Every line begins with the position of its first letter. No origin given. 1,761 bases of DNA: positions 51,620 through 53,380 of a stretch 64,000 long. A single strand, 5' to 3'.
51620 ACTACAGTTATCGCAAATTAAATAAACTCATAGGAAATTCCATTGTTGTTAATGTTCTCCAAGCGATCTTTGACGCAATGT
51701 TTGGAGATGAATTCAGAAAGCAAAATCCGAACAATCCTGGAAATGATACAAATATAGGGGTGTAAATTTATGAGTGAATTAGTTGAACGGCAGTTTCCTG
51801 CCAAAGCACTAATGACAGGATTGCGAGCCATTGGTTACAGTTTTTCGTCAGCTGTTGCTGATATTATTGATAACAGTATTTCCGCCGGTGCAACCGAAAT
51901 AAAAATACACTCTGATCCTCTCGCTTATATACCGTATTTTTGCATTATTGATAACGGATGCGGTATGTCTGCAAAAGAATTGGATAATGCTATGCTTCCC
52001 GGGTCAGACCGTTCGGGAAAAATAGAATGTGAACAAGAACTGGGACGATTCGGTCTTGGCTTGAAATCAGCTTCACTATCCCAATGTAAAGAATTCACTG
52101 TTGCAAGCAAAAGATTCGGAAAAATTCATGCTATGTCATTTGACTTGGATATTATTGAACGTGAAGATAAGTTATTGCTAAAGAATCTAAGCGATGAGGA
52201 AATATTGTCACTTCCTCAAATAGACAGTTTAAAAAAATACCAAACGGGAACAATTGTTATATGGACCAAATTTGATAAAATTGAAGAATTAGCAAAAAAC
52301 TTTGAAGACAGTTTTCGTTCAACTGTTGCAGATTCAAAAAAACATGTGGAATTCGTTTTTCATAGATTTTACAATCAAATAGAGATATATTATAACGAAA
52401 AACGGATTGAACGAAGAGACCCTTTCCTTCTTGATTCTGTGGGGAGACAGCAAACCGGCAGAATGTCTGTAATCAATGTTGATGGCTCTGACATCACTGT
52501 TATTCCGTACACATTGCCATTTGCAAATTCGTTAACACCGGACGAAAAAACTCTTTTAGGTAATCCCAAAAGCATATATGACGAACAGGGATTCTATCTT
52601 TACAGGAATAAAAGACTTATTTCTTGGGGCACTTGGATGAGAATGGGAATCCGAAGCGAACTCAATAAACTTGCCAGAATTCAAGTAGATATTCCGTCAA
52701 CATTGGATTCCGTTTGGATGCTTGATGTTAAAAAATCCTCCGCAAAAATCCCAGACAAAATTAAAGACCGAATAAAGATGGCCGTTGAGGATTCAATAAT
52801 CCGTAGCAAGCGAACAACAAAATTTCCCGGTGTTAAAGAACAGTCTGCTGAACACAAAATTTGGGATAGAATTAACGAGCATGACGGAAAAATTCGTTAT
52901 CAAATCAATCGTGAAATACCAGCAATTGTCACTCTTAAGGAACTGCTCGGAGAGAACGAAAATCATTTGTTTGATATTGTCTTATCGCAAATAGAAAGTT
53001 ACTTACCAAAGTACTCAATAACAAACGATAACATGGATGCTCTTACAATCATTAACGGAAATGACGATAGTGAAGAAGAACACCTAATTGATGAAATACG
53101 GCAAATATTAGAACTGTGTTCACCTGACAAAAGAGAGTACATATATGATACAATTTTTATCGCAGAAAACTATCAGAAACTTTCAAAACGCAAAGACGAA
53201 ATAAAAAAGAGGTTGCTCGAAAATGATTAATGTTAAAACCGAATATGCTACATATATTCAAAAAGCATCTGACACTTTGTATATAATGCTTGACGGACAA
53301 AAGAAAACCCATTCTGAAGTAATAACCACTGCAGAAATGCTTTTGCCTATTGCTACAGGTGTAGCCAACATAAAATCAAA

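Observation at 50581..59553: Translationally coupled Dcm / MORC-like GHKL ATPase / Z1 / PD-(D/E)XK / AIPR / Vsr operon: a multi-ATPase, methylation-linked defence system of unknown mechanism, carried as mobile-element cargo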

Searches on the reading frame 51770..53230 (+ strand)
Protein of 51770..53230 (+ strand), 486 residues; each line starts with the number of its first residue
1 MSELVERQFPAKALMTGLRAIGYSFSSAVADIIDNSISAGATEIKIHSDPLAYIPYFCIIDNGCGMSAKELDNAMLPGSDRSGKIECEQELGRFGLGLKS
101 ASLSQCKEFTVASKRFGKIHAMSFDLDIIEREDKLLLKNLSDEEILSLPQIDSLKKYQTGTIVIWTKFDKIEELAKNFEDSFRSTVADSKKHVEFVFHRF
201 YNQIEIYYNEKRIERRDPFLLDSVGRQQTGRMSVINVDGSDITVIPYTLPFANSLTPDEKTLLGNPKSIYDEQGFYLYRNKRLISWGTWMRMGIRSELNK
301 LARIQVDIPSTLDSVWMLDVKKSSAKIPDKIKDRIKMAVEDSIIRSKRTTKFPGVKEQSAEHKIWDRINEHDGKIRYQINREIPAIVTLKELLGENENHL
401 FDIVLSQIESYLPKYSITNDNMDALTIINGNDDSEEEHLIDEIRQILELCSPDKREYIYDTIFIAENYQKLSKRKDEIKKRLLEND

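Call 3: search_protein_families(library=pfam, proteins=[window:51770-53230:+], max_evalue=0.01)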
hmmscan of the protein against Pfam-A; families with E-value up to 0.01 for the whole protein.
window:51770-53230:+ (486 aa): 2 families
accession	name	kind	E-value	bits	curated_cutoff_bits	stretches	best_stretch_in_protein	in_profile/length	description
PF13589.12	HATPase_c_3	-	2.3e-29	102.6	25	1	23-161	1-137/137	Histidine kinase-, DNA gyrase B-, and HSP90-like ATPase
PF02518.31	HATPase_c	-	0.00066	20.5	26.4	1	27-101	8-80/111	Histidine kinase-, DNA gyrase B-, and HSP90-like ATPase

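Call 4: search_protein_families(library=padloc, proteins=[window:51770-53230:+], max_evalue=0.01)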
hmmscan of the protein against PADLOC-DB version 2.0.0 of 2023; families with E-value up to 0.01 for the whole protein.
window:51770-53230:+ (486 aa): 1 family
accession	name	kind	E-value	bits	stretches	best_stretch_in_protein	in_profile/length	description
PDLC02204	MzaB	-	4.7e-56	188.3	1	11-420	10-429/500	-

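Call 33: search_protein_families(library=ncbifam, proteins=[window:51770-53230:+], max_evalue=0.01)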
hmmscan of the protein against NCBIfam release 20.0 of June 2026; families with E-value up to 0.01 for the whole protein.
window:51770-53230:+ (486 aa): 8 families
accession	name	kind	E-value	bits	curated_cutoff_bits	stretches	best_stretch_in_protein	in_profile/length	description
NF041932.1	MzaB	equivalog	8.1e-67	225.6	850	1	16-394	3-391/480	MZA anti-phage system associated ATPase MzaB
TIGR00585.2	mutl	equivalog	1.6e-06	27.3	180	1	25-76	21-71/555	DNA mismatch repair endonuclease MutL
NF000951.0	PRK00095.2-1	equivalog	4.6e-06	25.6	391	1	24-118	24-118/559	DNA mismatch repair endonuclease MutL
NF000953.0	PRK00095.2-4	equivalog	0.00038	19.5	693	1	26-75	24-72/611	DNA mismatch repair endonuclease MutL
NF000949.0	PRK00095.1-2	equivalog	0.0004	19.5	750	1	26-124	28-127/634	DNA mismatch repair endonuclease MutL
NF047352.1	P_loop_sacsin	domain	0.0026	18.2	50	0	30-101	5-70/80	sacsin N-terminal ATP-binding-like domain-containing protein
NF000950.0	PRK00095.1-3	equivalog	0.003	16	756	1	26-91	25-87/641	DNA mismatch repair endonuclease MutL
NF000954.0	PRK00095.2-5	equivalog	0.0049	15.3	937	1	27-74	29-75/588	DNA mismatch repair endonuclease MutL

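Call 47: search_solved_structures(query=window:51770-53227:+, max_evalue=0.01)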
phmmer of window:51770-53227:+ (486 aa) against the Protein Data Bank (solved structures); distinct sequences matched with E-value up to 0.01: 7.
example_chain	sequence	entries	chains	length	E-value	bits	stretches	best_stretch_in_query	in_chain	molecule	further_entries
9cdf_A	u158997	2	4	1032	1.5e-05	27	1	25-124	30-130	ATPase MORC2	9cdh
9cdg_A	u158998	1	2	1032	2.8e-05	26.1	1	25-124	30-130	ATPase MORC2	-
9cdi_A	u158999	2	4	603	3e-05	26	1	25-126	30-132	ATPase MORC2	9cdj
5of9_A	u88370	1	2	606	3e-05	26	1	25-126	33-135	MORC family CW-type zinc finger protein 2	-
5ofa_B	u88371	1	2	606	3e-05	26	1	25-126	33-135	MORC family CW-type zinc finger protein 2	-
5ofb_B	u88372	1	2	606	0.0001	24.3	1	25-126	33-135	MORC family CW-type zinc finger protein 2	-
5ix1_A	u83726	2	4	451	0.0059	18.5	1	23-115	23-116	MORC family CW-type zinc finger protein 3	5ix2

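Call 80: find_encoding_contigs(protein=window:51770-53230:+, flank=10000, max_places=6)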
Protein window:51770-53230:+ (486 aa): 22 contigs read that carry it; 6 places shown.
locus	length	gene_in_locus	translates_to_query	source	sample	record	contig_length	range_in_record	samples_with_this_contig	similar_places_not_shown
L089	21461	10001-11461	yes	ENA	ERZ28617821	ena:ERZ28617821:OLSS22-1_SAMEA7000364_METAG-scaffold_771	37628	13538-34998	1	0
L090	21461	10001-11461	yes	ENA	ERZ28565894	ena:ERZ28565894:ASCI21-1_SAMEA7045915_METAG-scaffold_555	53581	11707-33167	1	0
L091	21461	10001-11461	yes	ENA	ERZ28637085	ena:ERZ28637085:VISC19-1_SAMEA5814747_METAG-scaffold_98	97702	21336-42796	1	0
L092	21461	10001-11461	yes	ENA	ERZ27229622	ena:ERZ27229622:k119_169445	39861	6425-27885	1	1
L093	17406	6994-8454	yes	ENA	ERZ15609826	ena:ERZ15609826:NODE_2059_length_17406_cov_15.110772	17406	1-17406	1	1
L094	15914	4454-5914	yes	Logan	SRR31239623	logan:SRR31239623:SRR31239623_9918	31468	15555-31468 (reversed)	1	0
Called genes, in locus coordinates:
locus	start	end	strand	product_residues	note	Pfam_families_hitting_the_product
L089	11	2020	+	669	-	PF00884:Sulfatase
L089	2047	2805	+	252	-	PF01022:HTH_5 (weak), PF09339:HTH_IclR, PF13412:HTH_24 (faint), PF01614:IclR_C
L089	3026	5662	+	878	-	PF01326:PPDK_N, PF00391:PEP-utilizers, PF02896:PEP-utilizers_C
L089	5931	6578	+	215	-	-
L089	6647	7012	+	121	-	PF14198:TnpV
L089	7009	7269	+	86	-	PF20648:DUF6809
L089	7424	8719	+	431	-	PF04326:SLFN_AlbA_2, PF13749:HATPase_c_4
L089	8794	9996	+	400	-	PF00145:DNA_methylase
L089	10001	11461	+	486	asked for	PF13589:HATPase_c_3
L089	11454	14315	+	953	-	PF04851:ResIII (faint), PF10593:Z1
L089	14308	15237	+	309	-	PF14390:DUF4420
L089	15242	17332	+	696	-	PF22879:AIPR_N, PF10592:AIPR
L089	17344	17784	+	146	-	PF03852:Vsr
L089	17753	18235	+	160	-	-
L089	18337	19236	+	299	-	-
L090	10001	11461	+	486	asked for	PF13589:HATPase_c_3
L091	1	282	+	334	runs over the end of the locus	PF17989:ALP_N, PF21522:MreB-like_C (faint)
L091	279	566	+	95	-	-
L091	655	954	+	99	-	-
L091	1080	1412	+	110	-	PF21983:NikA-like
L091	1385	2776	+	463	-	PF03432:Relaxase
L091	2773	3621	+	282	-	PF02195:ParB_N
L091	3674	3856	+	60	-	-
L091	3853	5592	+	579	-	PF00239:Resolvase, PF07508:Recombinase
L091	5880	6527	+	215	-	-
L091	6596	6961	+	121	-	PF14198:TnpV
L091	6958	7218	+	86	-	PF20648:DUF6809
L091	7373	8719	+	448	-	-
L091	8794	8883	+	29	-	-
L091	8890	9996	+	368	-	PF00145:DNA_methylase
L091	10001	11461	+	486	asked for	PF13589:HATPase_c_3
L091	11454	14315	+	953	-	PF04851:ResIII (faint), PF10593:Z1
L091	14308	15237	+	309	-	PF14390:DUF4420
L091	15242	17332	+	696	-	PF22879:AIPR_N, PF10592:AIPR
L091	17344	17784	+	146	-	PF03852:Vsr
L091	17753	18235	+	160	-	-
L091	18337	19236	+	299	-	-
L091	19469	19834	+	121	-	-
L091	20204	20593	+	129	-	PF21983:NikA-like, PF01402:RHH_1 (faint)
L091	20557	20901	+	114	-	-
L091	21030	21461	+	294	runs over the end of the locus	PF02195:ParB_N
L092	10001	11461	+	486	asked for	PF13589:HATPase_c_3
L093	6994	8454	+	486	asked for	PF13589:HATPase_c_3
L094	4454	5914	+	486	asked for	PF13589:HATPase_c_3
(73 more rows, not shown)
